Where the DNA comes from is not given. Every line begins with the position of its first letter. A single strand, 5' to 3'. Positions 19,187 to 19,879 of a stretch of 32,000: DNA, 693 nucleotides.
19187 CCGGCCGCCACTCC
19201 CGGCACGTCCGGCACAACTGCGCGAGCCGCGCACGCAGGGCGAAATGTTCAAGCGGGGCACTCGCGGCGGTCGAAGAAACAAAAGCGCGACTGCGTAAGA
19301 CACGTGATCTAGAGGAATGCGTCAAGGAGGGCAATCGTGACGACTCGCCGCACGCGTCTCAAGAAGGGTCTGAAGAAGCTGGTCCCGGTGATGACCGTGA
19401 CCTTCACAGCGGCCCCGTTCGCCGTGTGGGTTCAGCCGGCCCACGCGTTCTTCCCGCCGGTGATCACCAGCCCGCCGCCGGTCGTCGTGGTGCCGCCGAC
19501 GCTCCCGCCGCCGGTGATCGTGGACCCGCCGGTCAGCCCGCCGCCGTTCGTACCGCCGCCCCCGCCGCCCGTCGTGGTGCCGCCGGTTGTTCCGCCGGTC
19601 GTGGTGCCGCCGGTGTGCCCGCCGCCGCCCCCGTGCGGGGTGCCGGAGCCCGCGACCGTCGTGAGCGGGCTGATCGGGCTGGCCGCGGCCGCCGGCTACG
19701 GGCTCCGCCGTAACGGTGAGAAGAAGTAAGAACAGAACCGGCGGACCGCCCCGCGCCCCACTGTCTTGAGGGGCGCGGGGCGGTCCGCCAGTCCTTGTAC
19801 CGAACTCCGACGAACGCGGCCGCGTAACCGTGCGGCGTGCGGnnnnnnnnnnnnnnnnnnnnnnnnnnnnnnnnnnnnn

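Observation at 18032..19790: Tandem pair of ultra-proline PEP-CTERM mini-proteins with conserved ends and unalignable cores, divergent from a BBP7 barrel gene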

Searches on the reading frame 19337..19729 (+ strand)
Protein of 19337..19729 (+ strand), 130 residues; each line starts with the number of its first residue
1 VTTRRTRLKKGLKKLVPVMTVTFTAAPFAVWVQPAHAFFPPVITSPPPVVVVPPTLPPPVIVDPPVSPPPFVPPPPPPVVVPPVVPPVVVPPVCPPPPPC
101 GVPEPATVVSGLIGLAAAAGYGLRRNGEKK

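Call 5: search_protein_families(library=ncbifam, proteins=[window:19337-19729:+], max_evalue=1)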
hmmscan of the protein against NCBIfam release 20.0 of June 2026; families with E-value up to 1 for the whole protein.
window:19337-19729:+ (130 aa): 0 families

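Call 6: search_protein_families(library=pfam, proteins=[window:19337-19729:+], max_evalue=1)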
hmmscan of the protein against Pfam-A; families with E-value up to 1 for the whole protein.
window:19337-19729:+ (130 aa): 1 family
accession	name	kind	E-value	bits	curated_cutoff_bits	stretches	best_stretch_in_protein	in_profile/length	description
PF07589.16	PEP-CTERM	-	9.9e-05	22.7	20.7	1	102-125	2-23/24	PEP-CTERM motif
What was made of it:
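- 19337..19729 (+): Copy 2 (130 aa, GobsT_60010 / WP_010051671). This is the canonical, ancestral-sequence family member. Pfam PEP-CTERM 22.7 bits (call 6).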

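Call 9: find_homologous_proteins(query=window:19337-19729:+, max_evalue=0.001)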
Query window:19337-19729:+ (130 aa): 200 proteins with E <= 0.001 among 8000 candidates; the best 120 are listed.
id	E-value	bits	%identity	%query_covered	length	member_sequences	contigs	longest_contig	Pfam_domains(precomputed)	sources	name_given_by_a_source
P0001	1.0e-69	251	100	100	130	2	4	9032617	-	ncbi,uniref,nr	ncbi:hypothetical protein GobsT_60010 [Gemmata obscuriglobus]|uniref:Ice-binding protein C-terminal 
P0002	1.5e-57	211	83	100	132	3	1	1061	-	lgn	-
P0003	6.7e-55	203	84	100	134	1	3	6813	-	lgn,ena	-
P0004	3.6e-48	181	69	100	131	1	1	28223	-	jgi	jgi:hypothetical protein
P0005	7.5e-47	177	70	99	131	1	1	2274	-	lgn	-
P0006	2.1e-44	169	65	100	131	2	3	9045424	-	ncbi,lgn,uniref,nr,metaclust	ncbi:hypothetical protein VT84_03655 [Gemmata sp. SH-PL17]|uniref:PEP-CTERM sorting domain-containin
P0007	3.7e-44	168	76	100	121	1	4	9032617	-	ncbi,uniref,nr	ncbi:hypothetical protein GobsT_60000 [Gemmata obscuriglobus]|uniref:PEP-CTERM sorting domain-contai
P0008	3.4e-41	158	68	100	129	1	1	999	-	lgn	-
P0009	2.6e-40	155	69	97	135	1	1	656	PF07589.17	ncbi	-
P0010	3.9e-39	152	67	98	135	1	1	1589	-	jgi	jgi:hypothetical protein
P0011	1.9e-38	149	58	81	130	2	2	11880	-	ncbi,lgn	ncbi:MAG: PEP-CTERM sorting domain-containing protein [Gemmata sp.]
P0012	5.1e-38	148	63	98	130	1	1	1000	-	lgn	-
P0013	8.4e-37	144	56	98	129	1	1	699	-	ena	-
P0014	1.1e-36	144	63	97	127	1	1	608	-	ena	-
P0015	1.6e-36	143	65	97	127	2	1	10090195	-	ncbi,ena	-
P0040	1.3e-29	121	61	88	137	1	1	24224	PF07589.17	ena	-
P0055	7.1e-26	109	56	87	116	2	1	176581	-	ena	-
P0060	1.5e-24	104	59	77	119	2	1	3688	PF07589.17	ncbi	-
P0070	5.8e-23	99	54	75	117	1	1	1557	PF07589.17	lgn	-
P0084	5.4e-21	93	-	-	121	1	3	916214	-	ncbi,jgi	jgi:hypothetical protein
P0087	1.7e-20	91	-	-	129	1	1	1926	PF07589.17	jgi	jgi:hypothetical protein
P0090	1.8e-19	88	-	-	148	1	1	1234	PF07589.17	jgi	jgi:MYXO-CTERM domain-containing protein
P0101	2.2e-17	81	-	-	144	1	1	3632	PF07589.17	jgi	jgi:hypothetical protein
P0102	2.6e-17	81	-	-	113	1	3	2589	PF07589.17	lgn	-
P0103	2.6e-17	81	-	-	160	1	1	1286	PF07589.17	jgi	jgi:hypothetical protein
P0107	1.0e-16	79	48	98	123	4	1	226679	-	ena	-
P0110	1.8e-16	78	67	14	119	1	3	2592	PF07589.17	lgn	-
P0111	1.9e-16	78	-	-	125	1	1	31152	PF07589.17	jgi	jgi:MYXO-CTERM domain-containing protein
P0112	3.0e-16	77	42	94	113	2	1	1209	PF07589.17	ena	-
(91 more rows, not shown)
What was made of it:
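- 19337..19729 (+): It is the best match to the whole family (call 9).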

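Call 14: find_encoding_contigs(protein=P0003, flank=6000, max_places=3)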
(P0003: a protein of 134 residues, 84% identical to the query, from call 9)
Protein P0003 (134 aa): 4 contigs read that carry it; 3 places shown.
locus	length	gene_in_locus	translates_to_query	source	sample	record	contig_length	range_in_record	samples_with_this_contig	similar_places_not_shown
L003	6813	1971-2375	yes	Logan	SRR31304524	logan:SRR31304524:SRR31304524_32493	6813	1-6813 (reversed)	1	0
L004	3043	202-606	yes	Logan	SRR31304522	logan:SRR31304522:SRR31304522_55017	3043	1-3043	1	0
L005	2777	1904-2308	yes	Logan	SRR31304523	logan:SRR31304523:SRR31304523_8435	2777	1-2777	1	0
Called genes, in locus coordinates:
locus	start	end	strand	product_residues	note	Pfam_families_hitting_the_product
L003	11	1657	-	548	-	PF07585:BBP7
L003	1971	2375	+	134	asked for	-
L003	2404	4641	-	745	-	PF02277:DBI_PRT, PF01513:NAD_kinase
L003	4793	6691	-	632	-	PF01546:Peptidase_M20 (faint), PF02225:PA (weak), PF04389:Peptidase_M28, PF00595:PDZ (faint), PF13180:PDZ_2, PF17820:PDZ_6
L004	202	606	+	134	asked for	-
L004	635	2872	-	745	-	PF02277:DBI_PRT, PF01513:NAD_kinase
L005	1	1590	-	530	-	?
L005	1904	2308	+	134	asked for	-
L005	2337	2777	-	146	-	?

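Call 15: find_encoding_contigs(protein=P0004, flank=6000, max_places=3)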
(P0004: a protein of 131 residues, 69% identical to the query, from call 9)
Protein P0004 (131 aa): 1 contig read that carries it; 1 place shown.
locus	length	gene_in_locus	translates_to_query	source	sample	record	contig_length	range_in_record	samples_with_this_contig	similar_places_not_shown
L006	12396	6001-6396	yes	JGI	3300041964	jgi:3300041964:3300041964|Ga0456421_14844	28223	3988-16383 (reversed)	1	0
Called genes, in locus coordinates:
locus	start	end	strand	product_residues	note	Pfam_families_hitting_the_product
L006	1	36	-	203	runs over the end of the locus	-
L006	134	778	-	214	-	PF03815:LCCL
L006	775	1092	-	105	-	-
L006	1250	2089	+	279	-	PF05721:PhyH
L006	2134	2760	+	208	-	PF13302:Acetyltransf_3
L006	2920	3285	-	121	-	-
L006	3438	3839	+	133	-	PF01451:LMWPc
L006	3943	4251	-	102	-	PF07585:BBP7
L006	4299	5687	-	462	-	PF07585:BBP7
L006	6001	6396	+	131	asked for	-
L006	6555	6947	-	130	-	PF11959:DUF3473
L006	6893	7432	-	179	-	PF01522:Polysacc_deac_1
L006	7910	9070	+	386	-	-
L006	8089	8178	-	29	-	-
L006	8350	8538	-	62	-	-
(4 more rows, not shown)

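Call 16: find_encoding_contigs(protein=P0006, flank=6000, max_places=3)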
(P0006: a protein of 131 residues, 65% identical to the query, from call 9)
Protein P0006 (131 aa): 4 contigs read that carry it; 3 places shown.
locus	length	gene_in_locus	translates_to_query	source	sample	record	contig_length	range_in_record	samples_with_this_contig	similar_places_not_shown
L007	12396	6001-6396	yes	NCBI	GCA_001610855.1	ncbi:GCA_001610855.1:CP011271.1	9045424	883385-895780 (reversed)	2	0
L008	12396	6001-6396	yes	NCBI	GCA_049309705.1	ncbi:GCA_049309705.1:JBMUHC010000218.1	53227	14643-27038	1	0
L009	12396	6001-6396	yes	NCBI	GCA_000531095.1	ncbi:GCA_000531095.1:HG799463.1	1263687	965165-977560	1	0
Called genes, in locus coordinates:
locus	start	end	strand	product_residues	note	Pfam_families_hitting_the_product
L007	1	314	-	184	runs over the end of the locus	-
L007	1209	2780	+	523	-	PF00140:Sigma70_r1_2, PF04542:Sigma70_r2, PF04539:Sigma70_r3, PF04545:Sigma70_r4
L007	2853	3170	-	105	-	-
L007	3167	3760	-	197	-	-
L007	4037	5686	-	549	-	PF07585:BBP7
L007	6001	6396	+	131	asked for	-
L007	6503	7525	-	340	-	PF01522:Polysacc_deac_1, PF11959:DUF3473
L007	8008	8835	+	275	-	-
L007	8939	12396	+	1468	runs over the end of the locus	PF13424:TPR_12 (faint), PF13428:TPR_14 (faint), PF25064:ARM_TT21_5th (faint), PF12895:ANAPC3 (faint), PF13431:TPR_17 (faint), PF14559:TPR_19 (faint), PF23914:TPR_CcmH_CycH (faint), PF00515:TPR_1 (faint), +3 more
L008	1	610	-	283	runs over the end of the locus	-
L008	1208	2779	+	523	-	PF00140:Sigma70_r1_2, PF04542:Sigma70_r2, PF04539:Sigma70_r3, PF04545:Sigma70_r4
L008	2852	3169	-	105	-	-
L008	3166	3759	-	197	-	-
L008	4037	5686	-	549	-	PF07585:BBP7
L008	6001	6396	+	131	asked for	-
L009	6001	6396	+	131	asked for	-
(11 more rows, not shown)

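Call 29: search_protein_families(library=ncbifam, proteins=[L007:8008-8835:+, L007:6503-7525:-, L007:3167-3760:-, L007:2853-3170:-, L007:4037-5686:-], max_evalue=0.01)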
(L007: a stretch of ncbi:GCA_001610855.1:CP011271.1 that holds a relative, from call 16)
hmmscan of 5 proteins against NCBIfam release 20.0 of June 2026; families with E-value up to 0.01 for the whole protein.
L007:8008-8835:+ (275 aa): 0 families

L007:6503-7525:- (340 aa): 10 families
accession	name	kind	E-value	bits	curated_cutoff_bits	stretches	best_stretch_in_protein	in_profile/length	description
TIGR03006.1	pepcterm_polyde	equivalog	3e-85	285.6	276.2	1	40-308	1-267/272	XrtA system polysaccharide deacetylase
TIGR02764.1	spore_ybaN_pdaB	equivalog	3.7e-18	66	237.4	1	73-165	18-110/191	polysaccharide deacetylase family sporulation protein PdaB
TIGR04243.1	nodulat_NodB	equivalog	2.2e-14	53.4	240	1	75-159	16-101/197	chitooligosaccharide deacetylase NodB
NF045821.1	PgAcgDacpgdA1_Bac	equivalog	2.5e-13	49.6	400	1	76-162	103-189/282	peptidoglycan-N-acetylglucosamine deacetylase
TIGR02873.1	spore_ylxY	hypoth_equivalog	5.5e-13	48.8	391.5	1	77-163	101-187/268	probable sporulation protein, polysaccharide deacetylase family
TIGR02884.1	spore_pdaA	equivalog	5.3e-11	42.6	298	1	75-156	51-132/224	delta-lactam-biosynthetic de-N-acetylase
NF045822.1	PgAcgDacpgdA2_Bac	equivalog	5.2e-09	35.8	400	1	76-162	84-170/274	peptidoglycan-N-acetylglucosamine deacetylase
NF045820.1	PgAcgDacpgdA_Strep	equivalog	9.4e-09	34.6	800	1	74-159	281-366/463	peptidoglycan-N-acetylglucosamine deacetylase PgdA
TIGR03212.1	uraD_N-term-dom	equivalog_domain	4.9e-07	29.1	424.6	1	73-184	76-183/297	allantoinase PuuE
NF011923.2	PRK15394.1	equivalog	4.9e-06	26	382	1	91-155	78-146/294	4-deoxy-4-formamido-L-arabinose-phosphoundecaprenol deformylase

L007:3167-3760:- (197 aa): 0 families

L007:2853-3170:- (105 aa): 0 families

L007:4037-5686:- (549 aa): 0 families

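Call 35: find_related_loci(query=A2, collection=genome_contigs, flank=8000)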
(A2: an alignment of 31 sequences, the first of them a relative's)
Query A2 (121 aa) in genome_contigs; peptide patterns used: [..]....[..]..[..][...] (x = any residue, [..] = any of these).
292 stretches matched a pattern; 10 encode a relative of the query (tblastn E <= 1e-3); 10 distinct loci.
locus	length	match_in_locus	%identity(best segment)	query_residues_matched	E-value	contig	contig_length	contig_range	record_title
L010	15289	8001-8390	72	1-121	4e-29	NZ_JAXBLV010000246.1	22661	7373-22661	Gemmata algarum strain JC673 JC673_contig_246, whole genome shotgun sequence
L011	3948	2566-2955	62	1-121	9e-23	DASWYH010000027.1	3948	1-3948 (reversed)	MAG TPA_asm: Gemmata sp. isolate SMAG_U3706 k141_154309, whole genome shotgun sequence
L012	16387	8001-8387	50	1-121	3e-18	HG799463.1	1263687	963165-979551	Gemmata sp. IIL30 genomic scaffold, scaffold00002, whole genome shotgun sequence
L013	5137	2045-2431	55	1-121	4e-17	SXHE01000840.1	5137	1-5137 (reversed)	MAG: Planctomycetia bacterium isolate F1-120-MAGs012 F1-120__c861468, whole genome shotgun sequence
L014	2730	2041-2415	47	1-121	4e-11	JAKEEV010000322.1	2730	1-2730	MAG: Planctomycetia bacterium isolate PMV_1_maxbin.004 PMV_1_maxbin.004.k101_259453, whole genome shotgun sequence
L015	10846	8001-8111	66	1-41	6e-11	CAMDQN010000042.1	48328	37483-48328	MAG: Singulisphaera sp. GP187 isolate TrH-25oct19-98 genome assembly, contig: TrH-25oct19-C1142, whole genome shotgun se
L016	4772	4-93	83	92-121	8e-11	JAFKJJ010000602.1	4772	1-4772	MAG: Planctomycetota bacterium isolate SCN18_26_2_15_R2_P_68_10 SCN18_26_2_15_R2_P_scaffold_6941, whole genome shotgun s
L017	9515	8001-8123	71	1-41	4e-8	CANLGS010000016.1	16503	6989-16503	MAG: Gemmataceae bacterium isolate TH-Jun18-262 genome assembly, contig: TH-Jun18-C7512, whole genome shotgun sequence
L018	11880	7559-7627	70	17-39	4e-6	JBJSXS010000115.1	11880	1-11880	MAG: Gemmata sp. isolate samp_4435_metabat2_32 samp_4435_311016, whole genome shotgun sequence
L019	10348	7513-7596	71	14-41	8e-6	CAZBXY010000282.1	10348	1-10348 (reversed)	MAG TPA_asm: uncultured Frigoriglobus sp. isolate SRP287051_co2_76 genome assembly, contig: NODE_10753_length_10348_cov_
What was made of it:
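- On PEP-CTERM sorting-signal proteins (PF07589 / TIGR02595): The genome_contigs scan did not return G. obscuriglobus (call 35) and was then spent, and no exosortase seed sequence was available.
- Tried and rejected: The genome_contigs scan for further copies did not return G. obscuriglobus itself (call 35).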

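Call 48: search_protein_families(library=ncbifam, proteins=[L010:10861-15273:+, L010:9872-10705:+, L015:9692-10636:+, L010:8507-9391:-], max_evalue=0.01)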
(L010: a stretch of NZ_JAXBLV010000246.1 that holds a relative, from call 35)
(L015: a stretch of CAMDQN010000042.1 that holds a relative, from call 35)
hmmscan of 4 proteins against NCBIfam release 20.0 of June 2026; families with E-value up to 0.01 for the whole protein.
L010:10861-15273:+ (1470 aa): 7 families
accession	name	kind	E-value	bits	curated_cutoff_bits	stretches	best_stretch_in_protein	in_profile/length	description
TIGR02917.1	PEP_TPR_lipo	equivalog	1.5e-20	72.8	312.2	2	1203-1424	678-884/899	XrtA/PEP-CTERM system TPR-repeat protein PrsT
TIGR02795.1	tol_pal_ybgF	equivalog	1e-08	35.8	90.1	1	1070-1156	34-119/119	tol-pal system protein YbgF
NF002725.1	PRK02603.1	equivalog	1.6e-07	31.5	143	0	1311-1416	45-144/173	photosystem I assembly protein Ycf3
NF040959.1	MamA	equivalog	2e-06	27.4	200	0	915-988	123-195/204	magnetosome protein MamA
TIGR00990.1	3a0801s09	subfamily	0.00042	19.1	757.25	0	414-463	165-214/615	mitochondrial import receptor subunit TOM70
NF047507.1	TPR_BatC_Lepto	exception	0.0017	17.9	175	0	910-982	75-145/214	TPR repeat-containing protein BatC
NF041054.1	WAxxUGC_long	equivalog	0.008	15.5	300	0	890-978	236-322/354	ResA-like WAxxUGC motif-containing protein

L010:9872-10705:+ (277 aa): 0 families

L015:9692-10636:+ (314 aa): 0 families

L010:8507-9391:- (294 aa): 11 families
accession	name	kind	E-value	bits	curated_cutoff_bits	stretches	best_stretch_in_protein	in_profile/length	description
TIGR03006.1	pepcterm_polyde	equivalog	5.2e-86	288.1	276.2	1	7-273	3-267/272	XrtA system polysaccharide deacetylase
TIGR02764.1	spore_ybaN_pdaB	equivalog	1.7e-17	63.9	237.4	1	38-125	18-105/191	polysaccharide deacetylase family sporulation protein PdaB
TIGR04243.1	nodulat_NodB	equivalog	1.3e-15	57.5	240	1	40-124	16-101/197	chitooligosaccharide deacetylase NodB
TIGR02884.1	spore_pdaA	equivalog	2.8e-12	46.8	298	1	40-124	51-135/224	delta-lactam-biosynthetic de-N-acetylase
NF045821.1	PgAcgDacpgdA1_Bac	equivalog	4.6e-11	42.1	400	1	41-129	103-191/282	peptidoglycan-N-acetylglucosamine deacetylase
TIGR02873.1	spore_ylxY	hypoth_equivalog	1.3e-10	41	391.5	1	42-127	101-186/268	probable sporulation protein, polysaccharide deacetylase family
NF045820.1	PgAcgDacpgdA_Strep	equivalog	1.5e-09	37.2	800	1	39-124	281-366/463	peptidoglycan-N-acetylglucosamine deacetylase PgdA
NF045822.1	PgAcgDacpgdA2_Bac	equivalog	3e-08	33.3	400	1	41-144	84-187/274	peptidoglycan-N-acetylglucosamine deacetylase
TIGR03212.1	uraD_N-term-dom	equivalog_domain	4.4e-08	32.5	424.6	1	33-148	73-182/297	allantoinase PuuE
NF011923.2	PRK15394.1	equivalog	9.2e-08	31.7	382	1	60-123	82-149/294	4-deoxy-4-formamido-L-arabinose-phosphoundecaprenol deformylase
TIGR03923.1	T7SS_EccE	equivalog_domain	0.0024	16.9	108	1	21-118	185-284/344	type VII secretion protein EccE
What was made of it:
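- On PEP-CTERM sorting-signal proteins (PF07589 / TIGR02595): Indirect support comes from the XrtA-system deacetylase in the ancestral cluster (calls 29, 48).
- The deacetylase passes the TIGR03006 equivalog cut-off: 285.6 and 288.1 bits against 276.2 (calls 29, 48). The neighbouring TPR protein's best NCBIfam hit is PrsT (call 48).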

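Call 49: search_protein_families(library=pfam, proteins=[L010:10861-15273:+, L010:9872-10705:+, L015:9692-10636:+, L007:8008-8835:+], max_evalue=0.01)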
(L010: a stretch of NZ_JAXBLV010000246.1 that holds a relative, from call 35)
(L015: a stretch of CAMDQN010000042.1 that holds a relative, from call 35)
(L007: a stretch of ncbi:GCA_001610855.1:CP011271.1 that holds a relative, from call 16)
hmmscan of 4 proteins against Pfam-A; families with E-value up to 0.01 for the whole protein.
L010:10861-15273:+ (1470 aa): 12 families
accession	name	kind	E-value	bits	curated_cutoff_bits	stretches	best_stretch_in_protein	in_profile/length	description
PF14559.12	TPR_19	-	2.4e-14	53.8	25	3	1086-1145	2-57/68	Tetratricopeptide repeat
PF13424.12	TPR_12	-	9.2e-11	42.2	30.1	1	119-182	8-76/77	Tetratricopeptide repeat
PF07719.23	TPR_2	-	3.6e-10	39.6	27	1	1076-1107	2-33/34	Tetratricopeptide repeat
PF12895.13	ANAPC3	-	6.3e-10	39.6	27.2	0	108-177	17-82/82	Anaphase-promoting complex, cyclosome, subunit 3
PF13428.12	TPR_14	-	7.2e-09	35.9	23.5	1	933-974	2-43/44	Tetratricopeptide repeat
PF00515.34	TPR_1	-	2e-07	30.9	27.8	1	1076-1106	2-32/34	Tetratricopeptide repeat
PF13414.12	TPR_11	-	1.4e-06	28.3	26.8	0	763-780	5-22/42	TPR repeat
PF23300.3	HEAT_Nup120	-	3e-05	24.3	29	0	1075-1103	26-54/170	Nucleoporin Nup120, HEAT repeats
PF23914.1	TPR_CcmH_CycH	-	6.8e-05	23.2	42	0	1079-1149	54-123/158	Cytochrome c-type biogenesis protein H TPR domain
PF25064.1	ARM_TT21_5th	-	0.00022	21.9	27.8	0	947-999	16-68/117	TT21 fifth ARM repeats domain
PF13181.12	TPR_8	-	0.00054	20.4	25.7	0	1078-1106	4-32/34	Tetratricopeptide repeat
PF13431.12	TPR_17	-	0.0083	16.8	24.4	0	108-135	7-34/34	Tetratricopeptide repeat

L010:9872-10705:+ (277 aa): 0 families

L015:9692-10636:+ (314 aa): 0 families

L007:8008-8835:+ (275 aa): 0 families

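Call 51: find_homologous_proteins(query=L010:8507-9391:-, max_evalue=1e-30)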
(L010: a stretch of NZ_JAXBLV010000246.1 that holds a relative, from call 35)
Query L010:8507-9391:- (294 aa): 6578 proteins with E <= 1e-30 among 8000 candidates; the best 120 are listed.
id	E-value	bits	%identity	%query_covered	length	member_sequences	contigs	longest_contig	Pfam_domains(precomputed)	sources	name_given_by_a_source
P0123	3.6e-192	655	100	100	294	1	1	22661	PF11959.14,PF01522.27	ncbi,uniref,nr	ncbi:polysaccharide deacetylase family protein [Gemmata sp. JC673]|uniref:Polysaccharide deacetylase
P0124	9.2e-189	644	98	100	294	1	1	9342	PF11959.14,PF01522.27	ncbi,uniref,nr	ncbi:polysaccharide deacetylase family protein [Gemmata sp. JC717]|uniref:XrtA system polysaccharide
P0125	6.2e-177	605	92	100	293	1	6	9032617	PF11959.14,PF01522.27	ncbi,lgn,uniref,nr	ncbi:Peptidoglycan-N-acetylglucosamine deacetylase [Gemmata obscuriglobus]|uniref:XrtA system polysa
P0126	1.6e-176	604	92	100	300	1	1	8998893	PF11959.14,PF01522.27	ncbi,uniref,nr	ncbi:chitin deacetylase [Gemmata obscuriglobus]|uniref:Chitin deacetylase n=1 Tax=Gemmata obscuriglo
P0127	1.1e-169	581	87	99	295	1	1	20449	PF11959.14,PF01522.27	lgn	-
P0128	1.9e-165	568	86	99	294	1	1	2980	PF11959.14,PF01522.27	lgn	-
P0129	7.8e-165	566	85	99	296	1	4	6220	PF11959.14,PF01522.27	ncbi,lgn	ncbi:MAG TPA: XrtA system polysaccharide deacetylase [Gemmata sp.]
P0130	1.0e-163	562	86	100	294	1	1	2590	PF11959.14,PF01522.27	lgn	-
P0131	8.4e-158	542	80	100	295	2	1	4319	PF11959.14,PF01522.27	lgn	-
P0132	2.8e-157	541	80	99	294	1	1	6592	PF11959.14,PF01522.27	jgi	jgi:polysaccharide deacetylase family protein (PEP-CTERM system associated)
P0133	3.3e-157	541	82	99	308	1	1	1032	PF11959.14,PF01522.27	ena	-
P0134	3.5e-157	540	82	99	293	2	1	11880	PF11959.14,PF01522.27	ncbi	ncbi:MAG: XrtA system polysaccharide deacetylase [Gemmata sp.]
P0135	1.1e-156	539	83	99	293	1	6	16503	PF11959.14,PF01522.27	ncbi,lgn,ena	-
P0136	1.4e-156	538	80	99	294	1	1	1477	PF11959.14,PF01522.27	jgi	jgi:polysaccharide deacetylase family protein (PEP-CTERM system associated)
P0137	2.2e-156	538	82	98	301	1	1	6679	PF11959.14,PF01522.27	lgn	-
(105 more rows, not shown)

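Call 52: find_encoding_contigs(protein=P0126, flank=10000, max_places=2)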
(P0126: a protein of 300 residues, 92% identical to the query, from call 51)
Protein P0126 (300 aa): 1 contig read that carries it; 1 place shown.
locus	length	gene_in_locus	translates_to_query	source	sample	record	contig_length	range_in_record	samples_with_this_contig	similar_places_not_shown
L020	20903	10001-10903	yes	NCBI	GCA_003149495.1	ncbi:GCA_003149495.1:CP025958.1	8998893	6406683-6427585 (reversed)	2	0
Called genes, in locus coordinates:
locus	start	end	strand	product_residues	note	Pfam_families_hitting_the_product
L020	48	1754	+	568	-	PF00916:Sulfate_transp, PF16983:MFS_MOT1 (weak)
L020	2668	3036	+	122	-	PF01258:zf-dskA_traR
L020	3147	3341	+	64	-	-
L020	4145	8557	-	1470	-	PF14559:TPR_19 (faint), PF23300:HEAT_Nup120 (faint), PF13428:TPR_14 (faint), PF00515:TPR_1 (faint), PF07719:TPR_2 (faint), PF12895:ANAPC3 (faint), PF13414:TPR_11 (faint)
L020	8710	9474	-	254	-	-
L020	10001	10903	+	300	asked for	PF01522:Polysacc_deac_1, PF11959:DUF3473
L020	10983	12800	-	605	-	-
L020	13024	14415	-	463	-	PF00072:Response_reg, PF00158:Sigma54_activat, PF14532:Sigma54_activ_2, PF07724:AAA_2 (weak), PF00004:AAA (weak), PF07728:AAA_5, PF25601:AAA_lid_14, PF02954:HTH_8, +3 more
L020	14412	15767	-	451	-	PF00989:PAS, PF08448:PAS_4, PF13426:PAS_9, PF00512:HisKA, PF02518:HATPase_c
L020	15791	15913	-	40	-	-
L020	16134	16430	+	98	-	PF09413:DUF2007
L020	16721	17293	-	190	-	PF00403:HMA (faint)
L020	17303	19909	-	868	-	PF07635:PSCyt1 (weak), PF07626:PSD3, PF07637:PSD5, PF07631:PSD4, PF07627:PSCyt3, PF07624:PSD2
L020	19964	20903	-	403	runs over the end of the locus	PF07586:HXXSHH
